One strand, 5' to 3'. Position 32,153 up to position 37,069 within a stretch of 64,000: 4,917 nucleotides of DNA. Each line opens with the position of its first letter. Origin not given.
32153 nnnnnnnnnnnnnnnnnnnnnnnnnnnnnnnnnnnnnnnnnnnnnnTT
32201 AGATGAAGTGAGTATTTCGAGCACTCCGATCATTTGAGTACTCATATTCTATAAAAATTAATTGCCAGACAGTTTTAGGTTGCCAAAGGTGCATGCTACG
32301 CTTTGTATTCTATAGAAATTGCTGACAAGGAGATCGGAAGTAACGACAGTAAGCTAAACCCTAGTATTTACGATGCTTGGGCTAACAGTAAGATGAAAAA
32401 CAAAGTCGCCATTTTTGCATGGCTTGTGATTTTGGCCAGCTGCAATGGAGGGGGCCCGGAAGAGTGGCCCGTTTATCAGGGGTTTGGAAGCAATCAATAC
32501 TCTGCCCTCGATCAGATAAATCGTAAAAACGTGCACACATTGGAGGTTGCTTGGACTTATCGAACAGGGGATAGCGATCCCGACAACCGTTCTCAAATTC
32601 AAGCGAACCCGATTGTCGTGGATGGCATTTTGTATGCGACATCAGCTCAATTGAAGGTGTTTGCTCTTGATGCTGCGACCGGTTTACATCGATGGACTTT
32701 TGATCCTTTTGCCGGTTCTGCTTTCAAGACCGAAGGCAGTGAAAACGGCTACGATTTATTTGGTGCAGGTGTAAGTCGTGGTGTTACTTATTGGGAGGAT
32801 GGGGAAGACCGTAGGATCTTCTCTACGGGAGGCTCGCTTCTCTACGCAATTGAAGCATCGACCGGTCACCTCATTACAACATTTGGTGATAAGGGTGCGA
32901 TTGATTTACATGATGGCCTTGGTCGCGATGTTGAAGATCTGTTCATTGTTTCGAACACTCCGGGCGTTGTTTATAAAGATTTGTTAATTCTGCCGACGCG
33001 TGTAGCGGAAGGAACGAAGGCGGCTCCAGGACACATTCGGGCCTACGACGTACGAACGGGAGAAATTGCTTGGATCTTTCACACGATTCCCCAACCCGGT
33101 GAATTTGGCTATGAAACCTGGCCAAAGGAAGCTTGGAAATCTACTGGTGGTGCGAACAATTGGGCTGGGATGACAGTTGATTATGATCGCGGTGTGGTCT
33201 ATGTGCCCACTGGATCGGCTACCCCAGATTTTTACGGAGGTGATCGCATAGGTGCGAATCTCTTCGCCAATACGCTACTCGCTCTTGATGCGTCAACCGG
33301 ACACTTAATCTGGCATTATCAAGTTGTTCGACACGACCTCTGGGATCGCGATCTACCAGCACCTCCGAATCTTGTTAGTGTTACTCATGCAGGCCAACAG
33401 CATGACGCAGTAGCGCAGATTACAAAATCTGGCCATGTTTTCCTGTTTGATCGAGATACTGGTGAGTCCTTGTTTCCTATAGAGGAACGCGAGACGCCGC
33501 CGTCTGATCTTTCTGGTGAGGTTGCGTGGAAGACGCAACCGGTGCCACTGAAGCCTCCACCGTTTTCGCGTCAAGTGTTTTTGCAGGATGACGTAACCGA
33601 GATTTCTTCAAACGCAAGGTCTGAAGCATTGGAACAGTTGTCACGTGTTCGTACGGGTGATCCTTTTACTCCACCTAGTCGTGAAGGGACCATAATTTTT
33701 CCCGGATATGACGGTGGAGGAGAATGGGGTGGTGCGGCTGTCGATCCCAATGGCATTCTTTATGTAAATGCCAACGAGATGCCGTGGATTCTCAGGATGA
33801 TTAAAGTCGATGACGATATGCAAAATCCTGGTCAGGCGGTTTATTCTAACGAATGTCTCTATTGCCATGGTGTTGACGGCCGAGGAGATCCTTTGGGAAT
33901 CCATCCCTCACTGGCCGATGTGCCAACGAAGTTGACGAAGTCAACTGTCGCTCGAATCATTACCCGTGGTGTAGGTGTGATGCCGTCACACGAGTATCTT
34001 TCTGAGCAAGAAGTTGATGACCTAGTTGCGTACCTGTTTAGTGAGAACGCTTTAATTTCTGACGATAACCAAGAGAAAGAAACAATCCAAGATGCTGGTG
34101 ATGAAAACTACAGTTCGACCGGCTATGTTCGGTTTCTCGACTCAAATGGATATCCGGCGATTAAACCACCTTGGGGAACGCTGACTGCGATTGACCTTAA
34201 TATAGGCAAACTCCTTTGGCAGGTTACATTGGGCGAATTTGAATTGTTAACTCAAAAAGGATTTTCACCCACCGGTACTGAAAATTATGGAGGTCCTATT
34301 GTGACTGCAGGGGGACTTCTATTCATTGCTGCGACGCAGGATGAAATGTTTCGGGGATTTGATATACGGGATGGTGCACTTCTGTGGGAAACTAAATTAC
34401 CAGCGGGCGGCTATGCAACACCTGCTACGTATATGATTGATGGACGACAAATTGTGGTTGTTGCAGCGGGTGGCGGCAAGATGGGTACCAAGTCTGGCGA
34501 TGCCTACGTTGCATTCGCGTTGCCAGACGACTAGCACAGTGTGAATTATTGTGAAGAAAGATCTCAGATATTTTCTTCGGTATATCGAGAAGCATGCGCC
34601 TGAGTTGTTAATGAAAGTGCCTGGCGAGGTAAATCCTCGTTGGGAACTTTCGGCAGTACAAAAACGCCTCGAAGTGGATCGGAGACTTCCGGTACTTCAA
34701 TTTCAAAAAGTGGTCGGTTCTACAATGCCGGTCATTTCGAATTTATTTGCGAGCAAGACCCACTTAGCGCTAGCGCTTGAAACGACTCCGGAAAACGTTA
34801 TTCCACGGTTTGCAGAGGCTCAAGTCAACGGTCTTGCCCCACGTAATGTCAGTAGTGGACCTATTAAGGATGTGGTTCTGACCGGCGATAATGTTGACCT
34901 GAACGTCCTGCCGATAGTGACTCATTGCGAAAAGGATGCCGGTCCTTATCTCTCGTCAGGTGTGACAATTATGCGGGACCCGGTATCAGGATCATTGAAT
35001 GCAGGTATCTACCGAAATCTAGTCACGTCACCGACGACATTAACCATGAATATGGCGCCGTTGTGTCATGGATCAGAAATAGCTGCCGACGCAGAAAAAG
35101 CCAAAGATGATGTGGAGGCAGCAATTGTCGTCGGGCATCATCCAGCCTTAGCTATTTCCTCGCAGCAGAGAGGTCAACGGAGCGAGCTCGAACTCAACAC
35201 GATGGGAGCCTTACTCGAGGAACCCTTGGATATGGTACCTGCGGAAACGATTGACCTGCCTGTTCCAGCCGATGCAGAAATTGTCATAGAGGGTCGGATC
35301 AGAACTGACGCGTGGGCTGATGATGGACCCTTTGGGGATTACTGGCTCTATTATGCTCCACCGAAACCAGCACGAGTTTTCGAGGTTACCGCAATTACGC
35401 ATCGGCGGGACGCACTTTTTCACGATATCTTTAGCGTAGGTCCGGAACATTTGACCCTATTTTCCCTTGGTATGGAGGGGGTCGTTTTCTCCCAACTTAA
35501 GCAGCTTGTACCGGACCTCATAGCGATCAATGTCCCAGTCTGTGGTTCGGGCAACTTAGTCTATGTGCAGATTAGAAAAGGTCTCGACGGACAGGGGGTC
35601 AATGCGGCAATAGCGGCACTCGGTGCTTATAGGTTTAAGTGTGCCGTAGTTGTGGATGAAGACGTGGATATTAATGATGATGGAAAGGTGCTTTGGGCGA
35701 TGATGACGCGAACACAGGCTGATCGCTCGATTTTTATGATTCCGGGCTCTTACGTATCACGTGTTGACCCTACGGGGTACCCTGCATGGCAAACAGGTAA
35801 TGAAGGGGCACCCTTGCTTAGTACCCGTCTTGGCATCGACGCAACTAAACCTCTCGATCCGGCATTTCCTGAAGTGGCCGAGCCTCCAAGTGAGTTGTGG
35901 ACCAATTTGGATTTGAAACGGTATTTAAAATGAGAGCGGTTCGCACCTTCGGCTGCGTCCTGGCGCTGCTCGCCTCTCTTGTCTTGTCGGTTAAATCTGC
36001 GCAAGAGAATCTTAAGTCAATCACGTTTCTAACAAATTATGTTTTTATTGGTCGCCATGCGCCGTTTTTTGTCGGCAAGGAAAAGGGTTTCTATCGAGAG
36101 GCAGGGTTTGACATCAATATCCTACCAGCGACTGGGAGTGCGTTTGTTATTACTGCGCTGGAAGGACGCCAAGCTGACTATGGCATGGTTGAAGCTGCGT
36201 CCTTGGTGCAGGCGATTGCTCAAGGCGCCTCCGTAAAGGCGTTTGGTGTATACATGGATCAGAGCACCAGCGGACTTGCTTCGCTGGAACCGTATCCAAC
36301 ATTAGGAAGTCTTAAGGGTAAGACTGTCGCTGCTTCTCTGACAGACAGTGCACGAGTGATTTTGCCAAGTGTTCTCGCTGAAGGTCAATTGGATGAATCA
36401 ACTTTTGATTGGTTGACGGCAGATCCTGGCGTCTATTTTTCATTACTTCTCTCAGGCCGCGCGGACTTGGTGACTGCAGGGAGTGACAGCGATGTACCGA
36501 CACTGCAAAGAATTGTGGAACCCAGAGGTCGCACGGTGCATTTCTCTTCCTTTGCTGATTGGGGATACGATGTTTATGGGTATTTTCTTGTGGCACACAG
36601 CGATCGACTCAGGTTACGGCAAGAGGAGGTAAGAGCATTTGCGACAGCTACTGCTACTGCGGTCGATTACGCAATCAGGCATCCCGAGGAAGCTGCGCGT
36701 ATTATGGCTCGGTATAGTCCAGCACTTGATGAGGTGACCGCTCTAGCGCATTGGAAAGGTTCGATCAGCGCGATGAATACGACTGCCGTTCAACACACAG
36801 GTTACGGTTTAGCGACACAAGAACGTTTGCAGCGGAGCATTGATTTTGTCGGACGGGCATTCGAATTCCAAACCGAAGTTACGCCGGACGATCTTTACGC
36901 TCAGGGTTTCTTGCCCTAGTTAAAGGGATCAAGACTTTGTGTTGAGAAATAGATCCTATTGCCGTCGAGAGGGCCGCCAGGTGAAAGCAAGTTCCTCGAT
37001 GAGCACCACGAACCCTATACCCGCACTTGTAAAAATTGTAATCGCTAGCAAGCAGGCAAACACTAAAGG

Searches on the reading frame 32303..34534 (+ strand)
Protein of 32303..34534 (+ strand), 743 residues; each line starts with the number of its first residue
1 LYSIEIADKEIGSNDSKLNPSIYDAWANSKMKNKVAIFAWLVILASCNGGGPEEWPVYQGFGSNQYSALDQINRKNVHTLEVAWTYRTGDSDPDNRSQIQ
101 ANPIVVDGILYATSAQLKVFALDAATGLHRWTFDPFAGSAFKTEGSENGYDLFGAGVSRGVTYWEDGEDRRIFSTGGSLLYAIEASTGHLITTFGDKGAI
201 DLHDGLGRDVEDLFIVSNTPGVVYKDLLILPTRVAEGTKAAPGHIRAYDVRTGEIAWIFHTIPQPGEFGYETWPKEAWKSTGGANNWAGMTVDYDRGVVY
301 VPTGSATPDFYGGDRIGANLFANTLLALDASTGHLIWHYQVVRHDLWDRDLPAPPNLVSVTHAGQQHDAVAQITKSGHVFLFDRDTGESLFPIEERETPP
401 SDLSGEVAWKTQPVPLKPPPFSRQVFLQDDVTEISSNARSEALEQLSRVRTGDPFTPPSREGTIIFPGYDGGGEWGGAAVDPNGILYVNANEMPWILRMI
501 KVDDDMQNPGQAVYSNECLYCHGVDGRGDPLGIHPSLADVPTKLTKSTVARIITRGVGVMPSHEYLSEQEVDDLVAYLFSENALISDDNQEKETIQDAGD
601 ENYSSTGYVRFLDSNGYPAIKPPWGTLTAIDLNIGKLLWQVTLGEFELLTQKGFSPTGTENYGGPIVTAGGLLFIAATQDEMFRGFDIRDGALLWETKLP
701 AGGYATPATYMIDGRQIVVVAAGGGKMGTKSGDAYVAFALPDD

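Call 45: search_protein_families(library=pfam, proteins=[window:32303-34534:+], max_evalue=0.00001)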
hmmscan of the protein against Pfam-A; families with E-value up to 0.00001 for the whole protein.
window:32303-34534:+ (743 aa): 5 families
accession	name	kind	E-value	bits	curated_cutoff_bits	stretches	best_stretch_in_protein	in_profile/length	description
PF01011.28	PQQ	-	3.4e-188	627.5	26.7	2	55-506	1-453/595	Glucose/ethanol/alcohol dehydrogenase, beta-propeller domain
PF13360.13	PQQ_2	-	1.3e-19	71.3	27.6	1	625-724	3-83/233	Outer membrane protein assembly factor BamB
PF13442.11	Cytochrome_CBB3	-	1.2e-12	48.4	27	1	508-578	4-68/68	Cytochrome C oxidase, cbb3-type, subunit III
PF00034.26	Cytochrom_C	-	1e-07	33.6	21.3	1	509-578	3-86/90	Cytochrome c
PF13570.13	Beta-prop_ACSF4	-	1.4e-07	31.6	133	0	663-727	95-157/329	Beta-alanine-activating enzyme, beta-propeller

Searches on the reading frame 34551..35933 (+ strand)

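Call 45: search_protein_families(library=pfam, proteins=[window:34551-35933:+], max_evalue=0.00001)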
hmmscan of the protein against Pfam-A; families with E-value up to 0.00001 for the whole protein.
window:34551-35933:+ (460 aa): 3 families
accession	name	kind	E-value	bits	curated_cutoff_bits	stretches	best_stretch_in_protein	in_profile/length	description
PF01977.22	UbiD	-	9.7e-54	182.1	23.3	1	100-295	3-203/206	3-octaprenyl-4-hydroxybenzoate carboxy-lyase Rift-related domain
PF20696.2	UbiD_C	-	1.2e-22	80.7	24.2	1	306-431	6-127/127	3-octaprenyl-4-hydroxybenzoate carboxy-lyase C-terminal domain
PF20695.2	UbiD_N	-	6.4e-12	45.8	24.3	1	17-90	7-77/78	3-octaprenyl-4-hydroxybenzoate carboxy-lyase N-terminal domain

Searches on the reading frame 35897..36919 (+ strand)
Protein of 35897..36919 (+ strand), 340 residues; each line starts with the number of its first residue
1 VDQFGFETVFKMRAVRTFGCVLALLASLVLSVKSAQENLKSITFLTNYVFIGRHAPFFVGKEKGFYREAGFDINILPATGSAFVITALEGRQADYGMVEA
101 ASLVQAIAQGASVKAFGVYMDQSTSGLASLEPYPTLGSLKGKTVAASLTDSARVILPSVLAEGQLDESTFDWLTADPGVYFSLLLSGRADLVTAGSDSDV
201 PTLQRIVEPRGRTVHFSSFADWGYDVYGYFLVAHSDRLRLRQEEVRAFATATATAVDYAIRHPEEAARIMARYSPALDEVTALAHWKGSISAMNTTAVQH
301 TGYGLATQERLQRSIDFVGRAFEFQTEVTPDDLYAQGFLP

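Call 45: search_protein_families(library=pfam, proteins=[window:35897-36919:+], max_evalue=0.00001)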
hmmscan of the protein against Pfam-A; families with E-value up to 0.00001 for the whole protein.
window:35897-36919:+ (340 aa): 1 family
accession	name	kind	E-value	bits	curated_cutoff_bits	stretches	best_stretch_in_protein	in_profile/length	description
PF09084.16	NMT1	-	6.6e-34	118.1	20.5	1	53-266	3-216/216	NMT1/THI5 like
